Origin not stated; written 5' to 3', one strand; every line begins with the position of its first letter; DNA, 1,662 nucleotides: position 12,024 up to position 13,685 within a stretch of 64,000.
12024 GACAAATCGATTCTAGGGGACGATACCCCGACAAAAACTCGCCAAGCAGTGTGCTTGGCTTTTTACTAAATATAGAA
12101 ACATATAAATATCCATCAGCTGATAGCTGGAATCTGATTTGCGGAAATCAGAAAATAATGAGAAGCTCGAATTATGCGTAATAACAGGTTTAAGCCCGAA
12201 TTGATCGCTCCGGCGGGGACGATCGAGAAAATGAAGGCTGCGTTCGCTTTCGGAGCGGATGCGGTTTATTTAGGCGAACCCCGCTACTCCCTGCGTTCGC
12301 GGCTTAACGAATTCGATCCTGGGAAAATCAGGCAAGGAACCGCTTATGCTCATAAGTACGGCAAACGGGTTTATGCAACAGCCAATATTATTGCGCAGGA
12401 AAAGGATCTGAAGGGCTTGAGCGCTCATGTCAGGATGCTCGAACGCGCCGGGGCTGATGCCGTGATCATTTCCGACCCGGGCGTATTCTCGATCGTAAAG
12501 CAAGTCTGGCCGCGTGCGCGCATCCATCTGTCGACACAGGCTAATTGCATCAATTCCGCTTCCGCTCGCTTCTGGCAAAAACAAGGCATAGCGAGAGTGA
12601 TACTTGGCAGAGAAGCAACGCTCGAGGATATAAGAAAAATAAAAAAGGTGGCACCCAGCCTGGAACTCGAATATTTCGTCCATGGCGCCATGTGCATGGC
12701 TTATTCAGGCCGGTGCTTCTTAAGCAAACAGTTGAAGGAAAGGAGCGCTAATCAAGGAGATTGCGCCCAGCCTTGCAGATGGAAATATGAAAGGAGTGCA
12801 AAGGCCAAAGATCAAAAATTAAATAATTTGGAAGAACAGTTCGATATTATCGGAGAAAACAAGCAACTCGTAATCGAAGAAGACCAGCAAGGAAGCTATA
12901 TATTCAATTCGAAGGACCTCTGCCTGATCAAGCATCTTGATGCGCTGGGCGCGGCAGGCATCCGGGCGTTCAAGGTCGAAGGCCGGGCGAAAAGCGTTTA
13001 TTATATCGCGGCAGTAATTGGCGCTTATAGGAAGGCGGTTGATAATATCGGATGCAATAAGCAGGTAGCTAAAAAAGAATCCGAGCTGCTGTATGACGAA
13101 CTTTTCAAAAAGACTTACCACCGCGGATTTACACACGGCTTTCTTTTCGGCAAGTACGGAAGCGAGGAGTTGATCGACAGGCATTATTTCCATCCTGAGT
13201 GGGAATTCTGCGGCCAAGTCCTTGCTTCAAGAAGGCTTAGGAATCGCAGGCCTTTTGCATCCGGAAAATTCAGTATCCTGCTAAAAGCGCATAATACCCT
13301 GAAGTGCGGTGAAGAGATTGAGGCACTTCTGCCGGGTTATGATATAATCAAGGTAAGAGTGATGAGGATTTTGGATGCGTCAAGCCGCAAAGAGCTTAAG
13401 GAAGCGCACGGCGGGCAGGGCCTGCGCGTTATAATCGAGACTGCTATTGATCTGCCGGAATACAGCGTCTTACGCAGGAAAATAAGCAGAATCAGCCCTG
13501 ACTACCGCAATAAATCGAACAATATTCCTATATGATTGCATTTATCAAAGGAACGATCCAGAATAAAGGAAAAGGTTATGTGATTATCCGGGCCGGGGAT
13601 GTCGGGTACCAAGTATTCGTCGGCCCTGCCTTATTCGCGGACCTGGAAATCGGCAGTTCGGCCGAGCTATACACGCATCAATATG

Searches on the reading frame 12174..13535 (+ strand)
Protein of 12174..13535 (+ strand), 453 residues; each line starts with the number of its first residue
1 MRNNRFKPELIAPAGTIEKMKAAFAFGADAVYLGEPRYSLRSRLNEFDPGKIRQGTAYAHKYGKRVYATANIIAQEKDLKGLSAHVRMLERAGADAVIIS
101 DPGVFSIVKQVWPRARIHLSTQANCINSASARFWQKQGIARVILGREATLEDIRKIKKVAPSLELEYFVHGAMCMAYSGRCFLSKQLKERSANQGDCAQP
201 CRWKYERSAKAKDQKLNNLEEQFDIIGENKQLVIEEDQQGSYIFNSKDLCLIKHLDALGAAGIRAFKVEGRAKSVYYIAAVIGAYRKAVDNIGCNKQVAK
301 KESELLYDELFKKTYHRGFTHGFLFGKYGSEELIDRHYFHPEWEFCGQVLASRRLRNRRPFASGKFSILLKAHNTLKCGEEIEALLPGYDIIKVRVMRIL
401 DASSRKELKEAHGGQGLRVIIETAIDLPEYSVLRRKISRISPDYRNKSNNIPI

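Call 92: search_protein_families(library=pfam, proteins=[window:12174-13535:+], max_evalue=0.00001)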
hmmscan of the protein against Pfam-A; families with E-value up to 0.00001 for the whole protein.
window:12174-13535:+ (453 aa): 1 family
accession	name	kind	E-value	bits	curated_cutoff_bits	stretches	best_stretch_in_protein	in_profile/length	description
PF01136.24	Peptidase_U32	-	1.6e-82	276.7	22.4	1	80-327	2-230/233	Peptidase family U32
